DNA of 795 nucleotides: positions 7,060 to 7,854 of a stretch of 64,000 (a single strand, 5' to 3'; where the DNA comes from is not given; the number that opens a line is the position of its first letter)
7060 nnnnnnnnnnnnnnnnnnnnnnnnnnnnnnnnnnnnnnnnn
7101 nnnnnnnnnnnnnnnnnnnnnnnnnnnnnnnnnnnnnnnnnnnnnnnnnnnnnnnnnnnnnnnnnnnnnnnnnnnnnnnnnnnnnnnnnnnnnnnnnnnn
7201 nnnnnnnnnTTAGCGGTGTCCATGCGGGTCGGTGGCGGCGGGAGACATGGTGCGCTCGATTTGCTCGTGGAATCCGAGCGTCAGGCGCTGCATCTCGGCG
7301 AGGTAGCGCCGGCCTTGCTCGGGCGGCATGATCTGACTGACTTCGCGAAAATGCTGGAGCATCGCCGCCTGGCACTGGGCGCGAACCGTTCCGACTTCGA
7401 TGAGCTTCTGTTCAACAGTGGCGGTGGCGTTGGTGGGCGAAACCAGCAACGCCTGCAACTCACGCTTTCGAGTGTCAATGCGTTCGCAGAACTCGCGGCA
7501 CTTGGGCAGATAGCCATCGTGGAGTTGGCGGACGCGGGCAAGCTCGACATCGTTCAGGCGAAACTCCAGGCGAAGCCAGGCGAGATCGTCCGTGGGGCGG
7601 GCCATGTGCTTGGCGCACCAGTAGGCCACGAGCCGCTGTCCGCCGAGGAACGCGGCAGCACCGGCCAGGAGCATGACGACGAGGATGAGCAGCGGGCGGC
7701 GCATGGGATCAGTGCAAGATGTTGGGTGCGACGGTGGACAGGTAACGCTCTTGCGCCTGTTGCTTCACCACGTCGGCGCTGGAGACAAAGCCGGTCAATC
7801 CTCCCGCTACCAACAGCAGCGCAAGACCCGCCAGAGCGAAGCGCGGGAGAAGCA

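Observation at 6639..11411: Two paralogous CnrYXH-like triads in divergent orientation, with a Cys triad in the periplasmic sensor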

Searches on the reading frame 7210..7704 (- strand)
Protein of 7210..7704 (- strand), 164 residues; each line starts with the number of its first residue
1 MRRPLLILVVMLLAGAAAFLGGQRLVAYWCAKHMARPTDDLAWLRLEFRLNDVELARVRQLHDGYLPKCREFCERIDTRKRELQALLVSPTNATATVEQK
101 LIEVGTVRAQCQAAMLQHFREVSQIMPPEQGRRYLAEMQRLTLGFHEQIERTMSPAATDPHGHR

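Call 3: search_protein_families(library=pfam, proteins=[window:7210-7704:-], max_evalue=1)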
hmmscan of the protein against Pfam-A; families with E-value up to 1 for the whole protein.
window:7210-7704:- (164 aa): 1 family
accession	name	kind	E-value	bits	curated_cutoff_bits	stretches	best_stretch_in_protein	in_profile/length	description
PF13801.11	Metal_resist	-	1.1e-09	38.9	29.2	1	10-133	6-125/125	Heavy-metal resistance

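Call 4: search_protein_families(library=ncbifam, proteins=[window:7210-7704:-], max_evalue=1)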
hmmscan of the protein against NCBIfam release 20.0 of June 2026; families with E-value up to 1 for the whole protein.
window:7210-7704:- (164 aa): 0 families

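Call 16: find_homologous_proteins(query=window:7210-7704:-, max_evalue=0.001)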
Query window:7210-7704:- (164 aa): 1299 proteins with E <= 0.001 among 1382 candidates; the best 120 are listed.
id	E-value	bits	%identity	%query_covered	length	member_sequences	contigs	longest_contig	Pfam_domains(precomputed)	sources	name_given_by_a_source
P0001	6.0e-101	353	97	100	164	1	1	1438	PF13801.12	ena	-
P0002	7.4e-100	350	95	100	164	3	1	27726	PF13801.12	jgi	jgi:hypothetical protein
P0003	1.3e-99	349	95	100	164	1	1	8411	PF13801.12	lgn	-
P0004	3.3e-99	348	95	100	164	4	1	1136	PF13801.12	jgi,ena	-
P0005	1.0e-98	346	94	100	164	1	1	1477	PF13801.12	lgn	-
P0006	2.1e-98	345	94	100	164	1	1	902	PF13801.12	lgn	-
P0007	1.1e-97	343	93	100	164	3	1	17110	PF13801.12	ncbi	-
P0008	2.5e-97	341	93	100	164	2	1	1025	PF13801.12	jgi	jgi:hypothetical protein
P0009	8.9e-97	340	93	100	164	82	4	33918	PF13801.12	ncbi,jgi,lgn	jgi:hypothetical protein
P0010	2.4e-96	338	92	100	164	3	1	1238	PF13801.12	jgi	jgi:hypothetical protein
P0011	3.8e-95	334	93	100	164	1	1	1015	PF13801.12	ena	-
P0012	6.2e-95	334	91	100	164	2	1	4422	PF13801.12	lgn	-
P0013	7.2e-93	327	91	100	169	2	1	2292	PF13801.12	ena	-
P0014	5.7e-92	324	87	100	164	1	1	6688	PF13801.12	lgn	-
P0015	4.4e-90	318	88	100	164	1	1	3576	PF13801.12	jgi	jgi:hypothetical protein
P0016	7.7e-89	314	85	100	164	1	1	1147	PF13801.12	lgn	-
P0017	2.6e-88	312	85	100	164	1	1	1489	PF13801.12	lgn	-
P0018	1.2e-87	310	84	100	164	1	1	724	PF13801.12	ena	-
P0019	1.7e-87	309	83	100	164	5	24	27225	PF13801.12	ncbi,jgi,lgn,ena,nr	ncbi:MAG: periplasmic heavy metal sensor [Verrucomicrobia bacterium]|jgi:hypothetical protein|nr:per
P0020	3.0e-87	309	84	100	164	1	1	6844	PF13801.12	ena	-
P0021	8.7e-87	307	83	100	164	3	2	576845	PF13801.12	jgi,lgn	jgi:hypothetical protein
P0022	2.6e-86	306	82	100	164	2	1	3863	PF13801.12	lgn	-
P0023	8.0e-86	304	84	99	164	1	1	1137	PF13801.12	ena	-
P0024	8.4e-86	304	84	100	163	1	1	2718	PF13801.12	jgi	jgi:hypothetical protein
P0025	1.5e-85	303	82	99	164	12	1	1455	PF13801.12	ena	-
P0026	1.9e-85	303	82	99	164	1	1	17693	PF13801.12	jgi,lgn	jgi:hypothetical protein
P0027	2.6e-85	302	82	100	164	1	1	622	PF13801.12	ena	-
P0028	3.1e-85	302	81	99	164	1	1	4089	PF13801.12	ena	-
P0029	3.4e-85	302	80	99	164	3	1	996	PF13801.12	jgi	-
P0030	1.2e-84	300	81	99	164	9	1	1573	PF13801.12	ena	-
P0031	4.6e-84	298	80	99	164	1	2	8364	PF13801.12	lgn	-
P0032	1.3e-83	297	80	100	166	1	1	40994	PF13801.12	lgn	-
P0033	4.0e-83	295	80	99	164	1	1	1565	PF13801.12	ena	-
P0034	6.7e-83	295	79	100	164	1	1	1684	PF13801.12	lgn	-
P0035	7.1e-83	294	79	99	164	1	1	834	PF13801.12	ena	-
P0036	1.4e-82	293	79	100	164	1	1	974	PF13801.12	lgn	-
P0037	4.4e-82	292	77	100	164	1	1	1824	PF13801.12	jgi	jgi:hypothetical protein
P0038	1.3e-81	290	77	99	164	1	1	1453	PF13801.12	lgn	-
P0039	1.8e-81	290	78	99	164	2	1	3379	PF13801.12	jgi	jgi:hypothetical protein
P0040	2.3e-81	290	77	100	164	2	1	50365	PF13801.12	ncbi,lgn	ncbi:MAG: periplasmic heavy metal sensor [Verrucomicrobiota bacterium]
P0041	3.3e-81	289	80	99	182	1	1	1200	PF13801.12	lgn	-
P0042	4.6e-81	289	76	100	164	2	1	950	PF13801.12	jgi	jgi:hypothetical protein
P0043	1.2e-80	287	77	99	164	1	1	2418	PF13801.12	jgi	jgi:Heavy-metal resistance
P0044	2.0e-80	287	79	99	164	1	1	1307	PF13801.12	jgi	jgi:hypothetical protein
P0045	2.8e-80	286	79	99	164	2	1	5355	PF13801.12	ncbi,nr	ncbi:MAG: periplasmic heavy metal sensor [Verrucomicrobia bacterium]|nr:periplasmic heavy metal sens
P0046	7.5e-80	285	76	100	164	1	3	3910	PF13801.12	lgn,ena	-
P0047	7.6e-80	285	77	100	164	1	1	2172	PF13801.12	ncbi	-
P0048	8.4e-80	284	79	99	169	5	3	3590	PF13801.12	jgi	jgi:hypothetical protein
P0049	9.2e-80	284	77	99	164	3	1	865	PF13801.12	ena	-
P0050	1.1e-79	284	76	100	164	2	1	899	PF13801.12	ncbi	-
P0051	4.6e-79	282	75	99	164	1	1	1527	PF13801.12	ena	-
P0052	4.6e-78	279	77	99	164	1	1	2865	PF13801.12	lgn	-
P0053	9.1e-77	275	78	99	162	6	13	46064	PF13801.12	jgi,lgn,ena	-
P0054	1.2e-76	274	74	100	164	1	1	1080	PF13801.12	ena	-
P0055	1.9e-76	274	74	99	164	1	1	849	PF13801.12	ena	-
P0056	3.2e-76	273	75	99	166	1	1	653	PF13801.12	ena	-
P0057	2.4e-75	270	73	100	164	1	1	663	PF13801.12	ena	-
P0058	1.4e-74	268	73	100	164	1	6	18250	PF13801.12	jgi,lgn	jgi:hypothetical protein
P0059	4.0e-74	266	74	100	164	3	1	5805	PF13801.12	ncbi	-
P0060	5.1e-74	266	75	99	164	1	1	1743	PF13801.12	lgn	-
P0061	2.7e-73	263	72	100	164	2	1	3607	PF13801.12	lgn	-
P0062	3.1e-73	263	75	99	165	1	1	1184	PF13801.12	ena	-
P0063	4.4e-73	263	71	99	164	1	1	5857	PF13801.12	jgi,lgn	jgi:hypothetical protein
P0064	6.1e-73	262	70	100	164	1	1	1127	PF13801.12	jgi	jgi:hypothetical protein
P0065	1.3e-72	261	71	99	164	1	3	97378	PF13801.12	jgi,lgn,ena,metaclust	metaclust:\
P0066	2.6e-72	260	70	100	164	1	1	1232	PF13801.12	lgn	-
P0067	4.3e-72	259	72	99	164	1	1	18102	PF13801.12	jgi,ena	jgi:hypothetical protein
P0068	1.7e-71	257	68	99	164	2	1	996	PF13801.12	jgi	jgi:hypothetical protein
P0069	6.6e-71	256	69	99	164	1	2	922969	PF13801.12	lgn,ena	-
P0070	1.0e-70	255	72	89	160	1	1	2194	PF13801.12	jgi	jgi:hypothetical protein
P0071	1.6e-69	251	70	87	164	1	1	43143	PF13801.12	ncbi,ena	-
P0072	6.7e-69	249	67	100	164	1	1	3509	PF13801.12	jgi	jgi:hypothetical protein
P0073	2.0e-68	247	66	99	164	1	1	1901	PF13801.12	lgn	-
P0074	6.9e-68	246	66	99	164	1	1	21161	PF13801.12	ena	-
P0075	1.1e-67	245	72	74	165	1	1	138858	PF13801.12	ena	-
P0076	1.3e-66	242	69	99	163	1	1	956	PF13801.12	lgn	-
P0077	1.5e-66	241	69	99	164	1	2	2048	PF13801.12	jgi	jgi:hypothetical protein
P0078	1.0e-65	239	69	99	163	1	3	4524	PF13801.12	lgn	-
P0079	1.7e-65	238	65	100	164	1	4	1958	PF13801.12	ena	-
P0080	1.8e-65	238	64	99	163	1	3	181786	PF13801.12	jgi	jgi:hypothetical protein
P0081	3.1e-65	237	66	100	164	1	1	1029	PF13801.12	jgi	jgi:hypothetical protein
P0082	3.8e-65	237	70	89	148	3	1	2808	PF13801.12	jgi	-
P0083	4.3e-65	237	69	99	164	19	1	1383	PF13801.12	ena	-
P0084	1.3e-64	235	94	70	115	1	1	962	PF13801.12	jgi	jgi:hypothetical protein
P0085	3.8e-64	234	64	99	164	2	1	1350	PF13801.12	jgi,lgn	jgi:hypothetical protein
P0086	5.8e-64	233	64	99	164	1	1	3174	PF13801.12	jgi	jgi:hypothetical protein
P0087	6.6e-64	233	66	99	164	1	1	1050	PF13801.12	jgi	jgi:hypothetical protein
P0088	9.2e-64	232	63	99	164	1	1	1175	PF13801.12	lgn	-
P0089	1.7e-63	232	66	99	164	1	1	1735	PF13801.12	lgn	-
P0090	3.2e-63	231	65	99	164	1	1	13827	PF13801.12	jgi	jgi:hypothetical protein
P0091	4.6e-63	230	63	99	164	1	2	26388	PF13801.12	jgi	jgi:hypothetical protein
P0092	7.3e-63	229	65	99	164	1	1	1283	PF13801.12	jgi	jgi:hypothetical protein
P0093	1.9e-62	228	63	99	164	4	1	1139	PF13801.12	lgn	-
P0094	3.7e-62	227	64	99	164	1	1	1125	PF13801.12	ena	-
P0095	4.3e-62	227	63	99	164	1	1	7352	PF13801.12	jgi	jgi:hypothetical protein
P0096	6.8e-62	226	63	99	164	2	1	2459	PF13801.12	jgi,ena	-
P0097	1.0e-61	226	64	99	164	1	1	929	PF13801.12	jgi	jgi:hypothetical protein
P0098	1.1e-61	226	65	99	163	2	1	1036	PF13801.12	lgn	-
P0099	1.1e-61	226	63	99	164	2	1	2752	PF13801.12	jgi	-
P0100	3.4e-61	224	63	99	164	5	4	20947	PF13801.12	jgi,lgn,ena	jgi:hypothetical protein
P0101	6.3e-61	223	61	99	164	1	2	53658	PF13801.12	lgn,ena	-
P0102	6.8e-61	223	66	86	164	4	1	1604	PF13801.12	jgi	jgi:hypothetical protein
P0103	7.2e-61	223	60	99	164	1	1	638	PF13801.12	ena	-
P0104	8.3e-61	223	62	100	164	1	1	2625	PF13801.12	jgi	jgi:hypothetical protein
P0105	9.7e-61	223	63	99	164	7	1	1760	PF13801.12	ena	-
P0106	1.0e-60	222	63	99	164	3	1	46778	PF13801.12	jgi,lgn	jgi:Spy/CpxP family protein refolding chaperone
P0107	1.1e-60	222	63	99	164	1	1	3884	PF13801.12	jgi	jgi:hypothetical protein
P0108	2.3e-60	221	62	99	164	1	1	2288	PF13801.12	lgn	-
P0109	2.9e-60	221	61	100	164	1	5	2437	PF13801.12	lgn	-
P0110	3.2e-60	221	63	99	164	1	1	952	PF13801.12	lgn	-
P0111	3.3e-60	221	64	99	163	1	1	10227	PF13801.12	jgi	jgi:hypothetical protein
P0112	3.6e-60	221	61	99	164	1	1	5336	PF13801.12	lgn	-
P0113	3.6e-60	221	64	99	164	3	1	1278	PF13801.12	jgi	-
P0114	3.9e-60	221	61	99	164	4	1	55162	PF13801.12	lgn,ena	-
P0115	4.3e-60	220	62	99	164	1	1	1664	PF13801.12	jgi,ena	-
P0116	5.0e-60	220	63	99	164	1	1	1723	PF13801.12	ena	-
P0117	6.2e-60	220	63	99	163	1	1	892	PF13801.12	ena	-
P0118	9.4e-60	219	61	100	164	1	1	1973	PF13801.12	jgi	jgi:AraC-like DNA-binding protein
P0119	1.1e-59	219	60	99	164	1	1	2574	PF13801.12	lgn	-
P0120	1.1e-59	219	63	99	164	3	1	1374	PF13801.12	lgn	-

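Call 18: search_solved_structures(query=A1, max_evalue=10, show_alignments=4)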
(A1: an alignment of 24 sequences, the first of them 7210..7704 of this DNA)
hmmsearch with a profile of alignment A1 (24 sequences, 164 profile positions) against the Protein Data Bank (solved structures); distinct sequences matched with E-value up to 10: 10.
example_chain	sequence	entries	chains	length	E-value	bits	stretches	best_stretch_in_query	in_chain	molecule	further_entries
5ihf_A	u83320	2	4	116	3.9e-05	26.7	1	46-136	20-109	VirG-like protein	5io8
6tzw_A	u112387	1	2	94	0.0023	21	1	37-93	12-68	Protein bicaudal D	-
4bl6_A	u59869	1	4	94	0.012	18.7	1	37-93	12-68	PROTEIN BICAUDAL D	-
9rvy_A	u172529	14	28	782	0.067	16.2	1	37-131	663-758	Protein bicaudal D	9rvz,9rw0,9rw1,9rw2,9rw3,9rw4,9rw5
3o39_A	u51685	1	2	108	0.083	15.9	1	49-140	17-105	Periplasmic protein related to spheroblast formation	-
5wo1_A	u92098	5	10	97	0.11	15.6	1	49-140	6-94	Periplasmic chaperone Spy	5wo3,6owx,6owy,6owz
3oeo_A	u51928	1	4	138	0.13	15.3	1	37-140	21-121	Spheroplast protein Y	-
2zxx_A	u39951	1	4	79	0.16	15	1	72-125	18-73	Geminin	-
5wnw_A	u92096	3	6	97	0.19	14.8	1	49-140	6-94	Periplasmic chaperone Spy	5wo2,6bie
4ytd_A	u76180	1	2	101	0.37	13.8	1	35-101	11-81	Protein bicaudal D homolog 1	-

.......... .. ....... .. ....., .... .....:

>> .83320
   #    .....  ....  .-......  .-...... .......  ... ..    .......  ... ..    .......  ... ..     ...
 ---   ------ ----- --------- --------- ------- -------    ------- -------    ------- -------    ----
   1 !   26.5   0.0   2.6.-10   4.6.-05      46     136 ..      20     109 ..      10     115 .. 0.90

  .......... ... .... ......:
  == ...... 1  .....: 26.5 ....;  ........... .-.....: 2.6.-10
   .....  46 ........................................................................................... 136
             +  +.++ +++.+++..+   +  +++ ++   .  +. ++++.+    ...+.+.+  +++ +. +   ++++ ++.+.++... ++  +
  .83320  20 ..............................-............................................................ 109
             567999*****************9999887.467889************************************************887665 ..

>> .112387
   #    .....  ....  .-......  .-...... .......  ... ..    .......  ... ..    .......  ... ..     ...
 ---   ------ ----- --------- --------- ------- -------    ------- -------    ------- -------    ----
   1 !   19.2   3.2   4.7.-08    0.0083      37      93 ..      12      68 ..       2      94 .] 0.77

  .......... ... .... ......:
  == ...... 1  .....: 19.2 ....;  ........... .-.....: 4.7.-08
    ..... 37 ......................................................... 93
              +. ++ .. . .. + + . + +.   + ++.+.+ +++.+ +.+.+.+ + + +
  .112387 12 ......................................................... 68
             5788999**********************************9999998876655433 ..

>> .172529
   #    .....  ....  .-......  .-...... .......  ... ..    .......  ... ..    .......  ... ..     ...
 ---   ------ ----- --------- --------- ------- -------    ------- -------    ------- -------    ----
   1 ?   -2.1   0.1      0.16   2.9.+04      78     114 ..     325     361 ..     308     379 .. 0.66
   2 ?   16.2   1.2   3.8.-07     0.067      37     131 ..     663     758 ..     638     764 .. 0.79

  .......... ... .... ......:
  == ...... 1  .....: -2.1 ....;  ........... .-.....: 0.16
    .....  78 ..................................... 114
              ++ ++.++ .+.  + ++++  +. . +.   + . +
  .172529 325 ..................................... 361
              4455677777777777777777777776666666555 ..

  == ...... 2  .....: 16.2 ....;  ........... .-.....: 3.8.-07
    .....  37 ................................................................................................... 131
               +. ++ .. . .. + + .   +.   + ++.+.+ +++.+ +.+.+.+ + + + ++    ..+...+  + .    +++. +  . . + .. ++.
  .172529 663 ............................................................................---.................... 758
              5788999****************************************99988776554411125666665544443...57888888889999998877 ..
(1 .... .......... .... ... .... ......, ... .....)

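Call 22: find_encoding_contigs(protein=window:7210-7704:-, flank=10000, max_places=4)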
Protein window:7210-7704:- (164 aa): 1 contig read that carries it; 1 place shown.
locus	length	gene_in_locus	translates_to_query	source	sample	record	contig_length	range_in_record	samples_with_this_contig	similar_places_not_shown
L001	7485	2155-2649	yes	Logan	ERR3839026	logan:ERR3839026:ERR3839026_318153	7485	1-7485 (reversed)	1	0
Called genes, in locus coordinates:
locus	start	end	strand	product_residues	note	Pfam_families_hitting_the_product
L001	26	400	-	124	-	-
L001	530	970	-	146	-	PF02566:OsmC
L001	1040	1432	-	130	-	-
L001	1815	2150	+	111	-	-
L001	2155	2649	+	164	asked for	PF13801:Metal_resist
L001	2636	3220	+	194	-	PF04542:Sigma70_r2, PF08281:Sigma70_r4_2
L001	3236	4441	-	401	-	PF07690:MFS_1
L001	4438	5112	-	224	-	PF08378:NERD, PF01396:Zn_ribbon_Top1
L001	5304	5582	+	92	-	-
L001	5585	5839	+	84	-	-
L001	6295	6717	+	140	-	-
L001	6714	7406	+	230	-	PF01656:CbiA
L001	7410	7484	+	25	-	?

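Call 23: find_encoding_contigs(protein=P0069, flank=10000, max_places=3)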
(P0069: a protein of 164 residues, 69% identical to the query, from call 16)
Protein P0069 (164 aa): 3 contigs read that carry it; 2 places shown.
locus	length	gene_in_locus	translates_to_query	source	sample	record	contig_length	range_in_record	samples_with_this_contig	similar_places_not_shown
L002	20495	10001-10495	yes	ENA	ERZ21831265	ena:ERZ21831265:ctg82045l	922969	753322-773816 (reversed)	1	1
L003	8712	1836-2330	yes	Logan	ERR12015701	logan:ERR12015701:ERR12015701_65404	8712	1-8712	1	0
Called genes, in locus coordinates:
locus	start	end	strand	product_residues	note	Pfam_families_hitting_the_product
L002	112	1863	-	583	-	-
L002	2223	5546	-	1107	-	PF00873:ACR_tran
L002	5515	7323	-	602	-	PF19335:HMBD, PF25917:BSH_RND (weak), PF25919:BSH_CusB, PF25973:BSH_CzcB, PF25869:3HB_CusB, PF25954:Beta-barrel_RND_2, PF25975:CzcB_C, PF19335:HMBD, +4 more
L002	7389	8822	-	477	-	PF02321:OEP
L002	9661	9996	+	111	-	-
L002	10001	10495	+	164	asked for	PF13801:Metal_resist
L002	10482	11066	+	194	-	PF04542:Sigma70_r2, PF08281:Sigma70_r4_2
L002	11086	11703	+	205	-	PF16357:PepSY_TM_like_2, PF03929:PepSY_TM (weak)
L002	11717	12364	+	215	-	-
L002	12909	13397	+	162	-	-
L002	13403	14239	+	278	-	PF04055:Radical_SAM (faint)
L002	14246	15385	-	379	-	PF02670:DXP_reductoisom, PF08436:DXP_redisom_C, PF13288:DXPR_C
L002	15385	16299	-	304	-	PF01148:CTP_transf_1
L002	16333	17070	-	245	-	PF01255:Prenyltransf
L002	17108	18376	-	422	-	PF00709:Adenylsucc_synt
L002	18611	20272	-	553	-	PF00004:AAA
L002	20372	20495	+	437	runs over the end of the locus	PF00206:Lyase_1, PF10397:ADSL_C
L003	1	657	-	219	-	?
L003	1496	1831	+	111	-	-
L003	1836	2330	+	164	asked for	PF13801:Metal_resist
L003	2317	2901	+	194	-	PF04542:Sigma70_r2, PF08281:Sigma70_r4_2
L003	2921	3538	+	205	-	PF16357:PepSY_TM_like_2, PF03929:PepSY_TM (weak)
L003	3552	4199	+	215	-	-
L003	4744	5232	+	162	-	-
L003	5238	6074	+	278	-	PF04055:Radical_SAM (faint)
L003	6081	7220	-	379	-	PF02670:DXP_reductoisom, PF08436:DXP_redisom_C, PF13288:DXPR_C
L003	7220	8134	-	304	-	PF01148:CTP_transf_1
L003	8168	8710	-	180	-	?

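Call 28: search_protein_representatives(alignment_id=A1)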
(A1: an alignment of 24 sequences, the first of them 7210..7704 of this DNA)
Query: 24 sequences, 164 profile positions. Proteins with E-value up to 0.001 (for the whole library): 846; up to 1e-10: 437; up to 1e-30: 69. The best 150 are listed.
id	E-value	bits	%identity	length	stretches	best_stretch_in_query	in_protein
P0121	2.3e-72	258.4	-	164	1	1-164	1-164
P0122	3.6e-60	218.8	-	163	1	1-164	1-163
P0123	3.1e-57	209.3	-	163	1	1-164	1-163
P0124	1.2e-54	200.9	-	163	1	1-164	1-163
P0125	2.5e-54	199.8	-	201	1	10-160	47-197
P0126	8.2e-53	194.9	-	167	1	2-164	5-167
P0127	4.6e-52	192.4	-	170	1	1-159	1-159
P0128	1.5e-51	190.8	-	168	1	1-161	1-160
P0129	3.1e-50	186.5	-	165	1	1-122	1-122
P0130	1.0e-49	184.8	-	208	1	30-154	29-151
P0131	1.1e-48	181.4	-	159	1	1-145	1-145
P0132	3.5e-48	179.8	-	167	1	2-156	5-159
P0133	4.0e-48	179.6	-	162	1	1-157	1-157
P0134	8.8e-48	178.5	-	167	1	2-163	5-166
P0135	1.0e-47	178.3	-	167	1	2-163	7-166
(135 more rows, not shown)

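Call 36: find_related_loci(query=A1, collection=genome_contigs, flank=4000)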
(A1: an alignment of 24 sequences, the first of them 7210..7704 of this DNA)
Query A1 (164 aa) in genome_contigs; peptide patterns used: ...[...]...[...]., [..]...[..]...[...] (x = any residue, [..] = any of these).
100 stretches matched a pattern; 69 encode a relative of the query (tblastn E <= 1e-3); 68 distinct loci.
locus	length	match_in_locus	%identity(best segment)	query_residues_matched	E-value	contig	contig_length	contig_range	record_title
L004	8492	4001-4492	93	1-164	4e-103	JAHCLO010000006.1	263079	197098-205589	MAG: Verrucomicrobiia bacterium isolate TGS_VER2 VER2_6, whole genome shotgun sequence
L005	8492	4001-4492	89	1-164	6e-98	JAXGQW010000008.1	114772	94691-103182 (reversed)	MAG: Verrucomicrobiota bacterium isolate AnMBR.bin335 bin335_8, whole genome shotgun sequence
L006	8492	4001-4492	96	1-164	1e-106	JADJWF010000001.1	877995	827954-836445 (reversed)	MAG: Verrucomicrobia bacterium isolate Kalu_18-Q3-R12-55_BAT3C.19 tig00001403-10-8768320, whole genome shotgun sequence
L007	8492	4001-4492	83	1-164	4e-93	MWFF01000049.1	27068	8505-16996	MAG: Verrucomicrobia bacterium ADurb.Bin006 BWX48_contig000049, whole genome shotgun sequence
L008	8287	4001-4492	81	1-164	1e-91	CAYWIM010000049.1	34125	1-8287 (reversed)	MAG TPA_asm: uncultured Verrucomicrobiota bacterium isolate SRP263991_co5_619 genome assembly, contig: NODE_2618_length_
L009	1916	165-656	60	1-164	3e-69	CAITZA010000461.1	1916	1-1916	MAG: uncultured Desulfomonile sp. isolate LaPlata_bin-3022 genome assembly, contig: bin-3022:461/497, whole genome shotg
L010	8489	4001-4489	63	1-163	1e-65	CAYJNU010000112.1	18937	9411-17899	MAG TPA_asm: uncultured Verrucomicrobiota bacterium isolate ERP124720_co1_187 genome assembly, contig: NODE_3694_length_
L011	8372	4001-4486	59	2-163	3e-63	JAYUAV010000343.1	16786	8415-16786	MAG: Verrucomicrobiota bacterium isolate GFS_6609 GFS_6609_342, whole genome shotgun sequence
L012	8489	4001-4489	60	1-163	2e-62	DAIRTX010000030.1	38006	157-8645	MAG TPA_asm: Verrucomicrobiota bacterium isolate CTOTU10862 NODE_142_length_38006_cov_9.377619, whole genome shotgun seq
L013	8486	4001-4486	57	2-163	3e-62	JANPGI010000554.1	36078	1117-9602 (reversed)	MAG: Verrucomicrobiota bacterium isolate VAR_69_metabat_378 VAR_69_k141_5102227, whole genome shotgun sequence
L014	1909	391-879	58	1-163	3e-63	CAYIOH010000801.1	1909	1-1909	MAG TPA_asm: uncultured Bifidobacteriaceae bacterium isolate ERP119705_co25_34 genome assembly, contig: NODE_145599_leng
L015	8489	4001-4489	57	1-163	6e-61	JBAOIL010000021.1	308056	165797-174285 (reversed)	MAG: Verrucomicrobiota bacterium isolate AS_Ams2_Bin42 np2-np3_contig_4357, whole genome shotgun sequence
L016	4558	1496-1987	59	1-163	3e-60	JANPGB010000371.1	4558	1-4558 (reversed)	MAG: Verrucomicrobiota bacterium isolate VAR_69_metabat_5 VAR_69_k141_454642, whole genome shotgun sequence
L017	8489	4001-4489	58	1-163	4e-60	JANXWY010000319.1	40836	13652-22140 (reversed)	MAG: Verrucomicrobia bacterium isolate GL140_2_metabat_307_sub GL140_2_k141_76887, whole genome shotgun sequence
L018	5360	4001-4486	59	1-162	5e-60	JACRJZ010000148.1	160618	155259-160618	MAG: Verrucomicrobia bacterium isolate NC_groundwater_1842_Pr3_B-0.1um_64_53 SR-2_scaffold_141_3480441, whole genome sho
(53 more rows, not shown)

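Call 38: predict_structure(alignment_id=A2)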
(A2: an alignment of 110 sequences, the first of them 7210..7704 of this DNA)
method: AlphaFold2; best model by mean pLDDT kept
length: 164 residues; sequences in the alignment: 110
mean_pLDDT: 92.1   pTM: 0.74
mean pLDDT of the five models: 92.1, 91.1, 90.8, 89.7, 89.5
residues with pLDDT >= 90: 127; 70-90: 24; 50-70: 12; < 50: 1
segments of 3 or more residues with pLDDT < 50: none
pLDDT, mean of each block of 10 residues (from residue 1): 91 98 95 76 96 98 98 98 96 92 98 98 98 97 88 74 54
secondary structure, 60 per line:
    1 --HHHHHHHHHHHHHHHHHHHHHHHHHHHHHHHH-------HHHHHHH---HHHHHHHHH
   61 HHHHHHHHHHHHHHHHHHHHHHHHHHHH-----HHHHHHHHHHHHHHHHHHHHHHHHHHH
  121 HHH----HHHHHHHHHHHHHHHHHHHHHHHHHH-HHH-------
elements in order: H3-34 H42-48 H52-88 H94-123 H128-153
